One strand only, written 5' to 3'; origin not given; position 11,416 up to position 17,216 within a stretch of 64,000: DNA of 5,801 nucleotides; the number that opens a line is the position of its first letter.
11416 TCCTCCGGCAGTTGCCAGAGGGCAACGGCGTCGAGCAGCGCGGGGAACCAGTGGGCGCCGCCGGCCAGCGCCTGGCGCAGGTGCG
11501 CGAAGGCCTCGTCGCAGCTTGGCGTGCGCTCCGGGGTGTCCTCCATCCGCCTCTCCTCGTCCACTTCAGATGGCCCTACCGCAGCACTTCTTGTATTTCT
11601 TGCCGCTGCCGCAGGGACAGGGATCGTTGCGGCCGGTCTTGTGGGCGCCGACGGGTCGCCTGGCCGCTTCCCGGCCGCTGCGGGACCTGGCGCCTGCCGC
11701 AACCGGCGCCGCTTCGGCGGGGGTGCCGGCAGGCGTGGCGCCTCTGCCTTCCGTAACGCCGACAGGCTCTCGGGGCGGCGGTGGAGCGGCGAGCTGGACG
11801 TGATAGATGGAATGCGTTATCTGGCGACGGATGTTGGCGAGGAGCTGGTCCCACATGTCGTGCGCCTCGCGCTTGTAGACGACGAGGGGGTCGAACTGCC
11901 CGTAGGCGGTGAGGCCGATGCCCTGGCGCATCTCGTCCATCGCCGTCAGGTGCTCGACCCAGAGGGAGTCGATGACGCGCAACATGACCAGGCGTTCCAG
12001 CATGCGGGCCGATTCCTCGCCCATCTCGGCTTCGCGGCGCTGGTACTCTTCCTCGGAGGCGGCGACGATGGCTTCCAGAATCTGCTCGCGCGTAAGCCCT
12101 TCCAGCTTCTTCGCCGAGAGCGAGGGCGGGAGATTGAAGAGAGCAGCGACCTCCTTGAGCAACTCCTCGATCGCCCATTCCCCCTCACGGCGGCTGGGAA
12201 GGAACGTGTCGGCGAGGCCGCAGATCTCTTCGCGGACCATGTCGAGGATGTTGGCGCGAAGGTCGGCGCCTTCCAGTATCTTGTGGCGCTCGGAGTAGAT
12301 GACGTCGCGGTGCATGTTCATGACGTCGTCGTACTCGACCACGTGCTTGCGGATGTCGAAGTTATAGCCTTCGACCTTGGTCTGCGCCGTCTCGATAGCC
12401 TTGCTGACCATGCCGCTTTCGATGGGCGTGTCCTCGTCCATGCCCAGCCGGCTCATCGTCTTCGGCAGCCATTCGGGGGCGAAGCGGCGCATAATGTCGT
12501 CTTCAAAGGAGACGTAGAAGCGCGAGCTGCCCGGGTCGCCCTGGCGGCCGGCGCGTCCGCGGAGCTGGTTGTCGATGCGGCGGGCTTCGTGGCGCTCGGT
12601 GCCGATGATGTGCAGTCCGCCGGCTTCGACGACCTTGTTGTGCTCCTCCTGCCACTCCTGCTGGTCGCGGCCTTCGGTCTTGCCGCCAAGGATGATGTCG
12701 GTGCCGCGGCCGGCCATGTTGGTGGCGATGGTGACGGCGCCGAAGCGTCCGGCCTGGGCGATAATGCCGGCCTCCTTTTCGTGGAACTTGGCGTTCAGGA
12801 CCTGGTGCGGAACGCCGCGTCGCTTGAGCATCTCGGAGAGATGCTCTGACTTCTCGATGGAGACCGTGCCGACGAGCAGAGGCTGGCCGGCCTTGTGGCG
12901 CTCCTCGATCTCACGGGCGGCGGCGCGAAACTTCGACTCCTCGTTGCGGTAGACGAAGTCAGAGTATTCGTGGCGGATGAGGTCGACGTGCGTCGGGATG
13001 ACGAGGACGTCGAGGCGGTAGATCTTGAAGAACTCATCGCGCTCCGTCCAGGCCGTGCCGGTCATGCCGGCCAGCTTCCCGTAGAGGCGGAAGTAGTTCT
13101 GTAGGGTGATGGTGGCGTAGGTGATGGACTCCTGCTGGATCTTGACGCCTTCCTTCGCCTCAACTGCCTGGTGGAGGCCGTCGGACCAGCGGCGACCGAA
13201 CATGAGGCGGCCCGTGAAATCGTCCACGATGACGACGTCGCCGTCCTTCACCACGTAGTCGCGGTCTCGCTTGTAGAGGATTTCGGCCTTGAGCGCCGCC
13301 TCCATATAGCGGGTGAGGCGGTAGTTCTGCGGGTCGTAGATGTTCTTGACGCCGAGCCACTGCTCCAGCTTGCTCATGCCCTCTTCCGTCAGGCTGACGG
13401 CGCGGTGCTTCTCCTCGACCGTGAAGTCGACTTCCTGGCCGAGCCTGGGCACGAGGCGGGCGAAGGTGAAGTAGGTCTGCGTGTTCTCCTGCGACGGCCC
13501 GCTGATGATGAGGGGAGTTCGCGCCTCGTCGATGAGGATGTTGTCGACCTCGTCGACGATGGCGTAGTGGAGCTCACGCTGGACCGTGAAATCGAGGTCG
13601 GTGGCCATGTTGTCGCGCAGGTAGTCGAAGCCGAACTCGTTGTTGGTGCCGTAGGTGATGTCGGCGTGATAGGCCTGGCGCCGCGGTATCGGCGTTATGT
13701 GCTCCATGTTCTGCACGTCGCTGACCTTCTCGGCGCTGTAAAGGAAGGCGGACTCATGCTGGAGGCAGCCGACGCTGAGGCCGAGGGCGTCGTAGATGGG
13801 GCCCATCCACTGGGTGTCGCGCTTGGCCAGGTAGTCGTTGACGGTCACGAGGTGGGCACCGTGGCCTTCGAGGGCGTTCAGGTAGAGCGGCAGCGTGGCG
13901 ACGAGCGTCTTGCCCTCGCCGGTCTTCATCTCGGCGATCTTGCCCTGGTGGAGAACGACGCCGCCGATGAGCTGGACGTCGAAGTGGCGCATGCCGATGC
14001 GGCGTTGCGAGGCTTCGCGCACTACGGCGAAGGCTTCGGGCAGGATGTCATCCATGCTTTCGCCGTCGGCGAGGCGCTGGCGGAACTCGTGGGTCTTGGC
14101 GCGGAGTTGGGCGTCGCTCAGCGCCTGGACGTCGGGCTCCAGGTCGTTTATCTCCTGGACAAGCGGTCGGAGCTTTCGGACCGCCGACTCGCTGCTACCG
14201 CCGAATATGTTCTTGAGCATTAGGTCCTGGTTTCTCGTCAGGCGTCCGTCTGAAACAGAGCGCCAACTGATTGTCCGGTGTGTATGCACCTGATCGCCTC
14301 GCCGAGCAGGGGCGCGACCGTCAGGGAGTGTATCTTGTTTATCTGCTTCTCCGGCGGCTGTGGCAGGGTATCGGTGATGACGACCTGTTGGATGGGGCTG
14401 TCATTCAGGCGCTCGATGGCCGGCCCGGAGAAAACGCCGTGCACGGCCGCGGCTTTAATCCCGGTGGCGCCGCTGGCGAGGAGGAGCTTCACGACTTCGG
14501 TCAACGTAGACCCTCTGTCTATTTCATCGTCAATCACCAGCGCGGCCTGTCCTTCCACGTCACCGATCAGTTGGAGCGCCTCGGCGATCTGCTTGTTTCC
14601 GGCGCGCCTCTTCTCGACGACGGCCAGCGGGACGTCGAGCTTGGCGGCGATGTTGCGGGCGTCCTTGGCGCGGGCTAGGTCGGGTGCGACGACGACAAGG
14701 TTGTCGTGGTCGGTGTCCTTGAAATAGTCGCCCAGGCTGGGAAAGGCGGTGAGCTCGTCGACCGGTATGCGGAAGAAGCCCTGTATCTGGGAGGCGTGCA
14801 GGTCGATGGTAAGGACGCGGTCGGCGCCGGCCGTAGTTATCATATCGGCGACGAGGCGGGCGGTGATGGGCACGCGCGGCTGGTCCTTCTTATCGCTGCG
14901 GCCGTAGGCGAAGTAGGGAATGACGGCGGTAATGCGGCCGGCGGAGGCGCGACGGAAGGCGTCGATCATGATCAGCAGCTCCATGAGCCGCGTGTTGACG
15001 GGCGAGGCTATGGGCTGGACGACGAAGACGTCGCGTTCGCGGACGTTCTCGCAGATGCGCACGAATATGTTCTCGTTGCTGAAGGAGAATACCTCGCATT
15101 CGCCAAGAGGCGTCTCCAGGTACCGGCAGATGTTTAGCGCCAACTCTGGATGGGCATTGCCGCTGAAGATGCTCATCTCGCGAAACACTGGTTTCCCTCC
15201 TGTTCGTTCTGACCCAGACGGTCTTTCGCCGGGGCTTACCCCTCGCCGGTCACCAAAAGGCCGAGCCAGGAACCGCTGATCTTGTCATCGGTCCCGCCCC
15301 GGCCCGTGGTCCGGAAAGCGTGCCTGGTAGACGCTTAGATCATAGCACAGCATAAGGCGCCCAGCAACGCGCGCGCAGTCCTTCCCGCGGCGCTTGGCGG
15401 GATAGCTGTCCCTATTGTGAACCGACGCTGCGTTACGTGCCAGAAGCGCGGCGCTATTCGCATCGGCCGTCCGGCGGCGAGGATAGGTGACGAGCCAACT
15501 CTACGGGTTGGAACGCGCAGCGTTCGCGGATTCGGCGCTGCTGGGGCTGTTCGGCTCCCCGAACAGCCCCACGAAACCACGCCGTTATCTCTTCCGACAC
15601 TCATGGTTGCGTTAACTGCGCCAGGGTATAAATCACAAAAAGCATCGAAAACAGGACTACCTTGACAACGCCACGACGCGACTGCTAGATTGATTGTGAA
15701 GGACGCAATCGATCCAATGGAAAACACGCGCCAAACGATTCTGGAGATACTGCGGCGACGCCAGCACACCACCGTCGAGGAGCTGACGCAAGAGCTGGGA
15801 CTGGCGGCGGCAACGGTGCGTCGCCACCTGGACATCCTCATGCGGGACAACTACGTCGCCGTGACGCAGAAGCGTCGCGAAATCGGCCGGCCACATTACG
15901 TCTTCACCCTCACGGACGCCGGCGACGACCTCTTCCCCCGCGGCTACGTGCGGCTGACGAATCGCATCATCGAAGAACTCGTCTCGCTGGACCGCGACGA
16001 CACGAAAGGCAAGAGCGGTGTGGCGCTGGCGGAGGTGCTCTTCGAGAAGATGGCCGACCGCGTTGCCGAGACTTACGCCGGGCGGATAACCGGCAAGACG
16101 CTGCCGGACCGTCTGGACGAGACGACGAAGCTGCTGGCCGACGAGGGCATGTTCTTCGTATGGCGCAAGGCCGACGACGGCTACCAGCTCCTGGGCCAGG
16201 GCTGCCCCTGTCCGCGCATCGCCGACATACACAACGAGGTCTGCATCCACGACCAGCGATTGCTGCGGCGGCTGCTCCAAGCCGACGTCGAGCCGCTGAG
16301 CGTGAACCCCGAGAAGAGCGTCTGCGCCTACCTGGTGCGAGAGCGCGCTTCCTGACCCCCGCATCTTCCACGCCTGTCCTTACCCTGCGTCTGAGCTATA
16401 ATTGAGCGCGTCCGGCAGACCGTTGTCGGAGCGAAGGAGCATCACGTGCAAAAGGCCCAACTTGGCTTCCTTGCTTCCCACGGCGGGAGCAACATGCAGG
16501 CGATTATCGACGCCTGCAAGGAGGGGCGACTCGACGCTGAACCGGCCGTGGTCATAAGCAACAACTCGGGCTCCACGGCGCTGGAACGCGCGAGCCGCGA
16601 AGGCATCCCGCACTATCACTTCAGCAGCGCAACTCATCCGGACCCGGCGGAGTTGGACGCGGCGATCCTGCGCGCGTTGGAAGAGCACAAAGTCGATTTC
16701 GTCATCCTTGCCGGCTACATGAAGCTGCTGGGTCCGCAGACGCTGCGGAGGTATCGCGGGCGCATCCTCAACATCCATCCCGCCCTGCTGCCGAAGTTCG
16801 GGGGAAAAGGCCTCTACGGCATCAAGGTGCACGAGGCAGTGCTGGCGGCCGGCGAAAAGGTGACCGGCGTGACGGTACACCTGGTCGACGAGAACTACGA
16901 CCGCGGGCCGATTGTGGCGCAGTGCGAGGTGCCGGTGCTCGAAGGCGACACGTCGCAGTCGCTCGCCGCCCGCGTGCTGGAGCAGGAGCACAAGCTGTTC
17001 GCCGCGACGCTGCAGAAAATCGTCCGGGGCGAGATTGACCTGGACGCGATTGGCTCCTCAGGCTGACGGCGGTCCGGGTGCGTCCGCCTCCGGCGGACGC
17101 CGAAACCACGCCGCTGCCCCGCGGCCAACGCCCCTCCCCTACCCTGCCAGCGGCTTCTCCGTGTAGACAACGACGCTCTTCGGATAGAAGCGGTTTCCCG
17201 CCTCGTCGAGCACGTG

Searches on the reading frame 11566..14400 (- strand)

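Call 21: search_protein_families(library=pfam, proteins=[window:11566-14400:-], max_evalue=0.001)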
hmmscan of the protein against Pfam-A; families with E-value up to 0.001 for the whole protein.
window:11566-14400:- (944 aa): 5 families
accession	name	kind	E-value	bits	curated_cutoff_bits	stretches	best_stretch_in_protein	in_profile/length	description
PF07517.20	SecA_DEAD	-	9.1e-127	422.7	24.6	1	63-457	2-289/290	SecA DEAD-like domain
PF21090.3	P-loop_SecA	-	4.9e-84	281.5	27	1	474-657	2-205/205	SecA P-loop domain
PF07516.18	SecA_SW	-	1e-63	215.5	26.7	1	659-869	1-200/200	SecA Wing and Scaffold domain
PF01043.26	SecA_PP_bind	-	6e-41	139.9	23.5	1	306-414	2-110/110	SecA preprotein cross-linking domain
PF02810.21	SEC-C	-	4.6e-10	39.6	20.4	1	924-942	1-19/19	SEC-C motif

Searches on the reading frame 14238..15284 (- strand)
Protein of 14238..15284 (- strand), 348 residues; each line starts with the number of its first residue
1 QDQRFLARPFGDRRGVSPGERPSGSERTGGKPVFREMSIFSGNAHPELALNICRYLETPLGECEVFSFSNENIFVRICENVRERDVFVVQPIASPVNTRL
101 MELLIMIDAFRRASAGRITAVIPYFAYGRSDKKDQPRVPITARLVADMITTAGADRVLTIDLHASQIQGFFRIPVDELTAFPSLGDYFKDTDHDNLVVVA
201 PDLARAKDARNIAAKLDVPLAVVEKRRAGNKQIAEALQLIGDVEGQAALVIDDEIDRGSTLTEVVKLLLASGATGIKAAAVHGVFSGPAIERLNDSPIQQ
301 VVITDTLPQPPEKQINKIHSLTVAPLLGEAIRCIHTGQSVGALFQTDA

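Call 21: search_protein_families(library=pfam, proteins=[window:14238-15284:-], max_evalue=0.001)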
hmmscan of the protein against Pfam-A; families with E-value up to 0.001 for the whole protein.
window:14238-15284:- (348 aa): 3 families
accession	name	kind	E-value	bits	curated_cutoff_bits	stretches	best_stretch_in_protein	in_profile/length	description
PF13793.12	Pribosyltran_N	-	1.3e-51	173.8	25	1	37-153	1-117/117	N-terminal domain of ribose phosphate pyrophosphokinase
PF14572.12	Pribosyl_synth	-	1.4e-24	87.6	27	1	236-344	74-183/184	Phosphoribosyl synthetase-associated domain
PF00156.33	Pribosyltran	-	6.2e-11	42.3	26.3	1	192-282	27-124/158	Phosphoribosyl transferase domain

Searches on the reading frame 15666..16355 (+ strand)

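Call 58: search_protein_families(library=pfam, proteins=[window:15666-16355:+], max_evalue=0.0001)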
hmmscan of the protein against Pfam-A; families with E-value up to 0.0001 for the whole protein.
window:15666-16355:+ (229 aa): 6 families
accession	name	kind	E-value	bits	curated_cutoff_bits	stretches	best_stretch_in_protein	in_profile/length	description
PF01022.26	HTH_5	-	6.4e-08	32.8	22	1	21-64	3-45/47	Bacterial regulatory protein, arsR family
PF13412.12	HTH_24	-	2e-07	30.9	21.9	1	19-64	2-47/48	Winged helix-turn-helix DNA-binding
PF08220.18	HTH_DeoR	-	1.5e-06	28.3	21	1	23-59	3-39/57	DeoR-like helix-turn-helix domain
PF08279.18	HTH_11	-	7.8e-06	26.1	25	1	22-67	2-47/55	HTH domain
PF09339.16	HTH_IclR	-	2.3e-05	24.5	22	1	25-64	8-48/52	IclR helix-turn-helix domain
PF13601.12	HTH_34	-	4.5e-05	24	27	1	22-97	2-76/80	Winged helix DNA-binding domain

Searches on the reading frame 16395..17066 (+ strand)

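Call 58: search_protein_families(library=pfam, proteins=[window:16395-17066:+], max_evalue=0.0001)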
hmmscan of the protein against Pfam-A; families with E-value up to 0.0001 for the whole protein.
window:16395-17066:+ (223 aa): 1 family
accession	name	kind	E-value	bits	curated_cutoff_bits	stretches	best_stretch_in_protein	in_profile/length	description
PF00551.24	Formyl_trans_N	-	1.9e-52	178.1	26.1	1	25-205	5-180/181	Formyl transferase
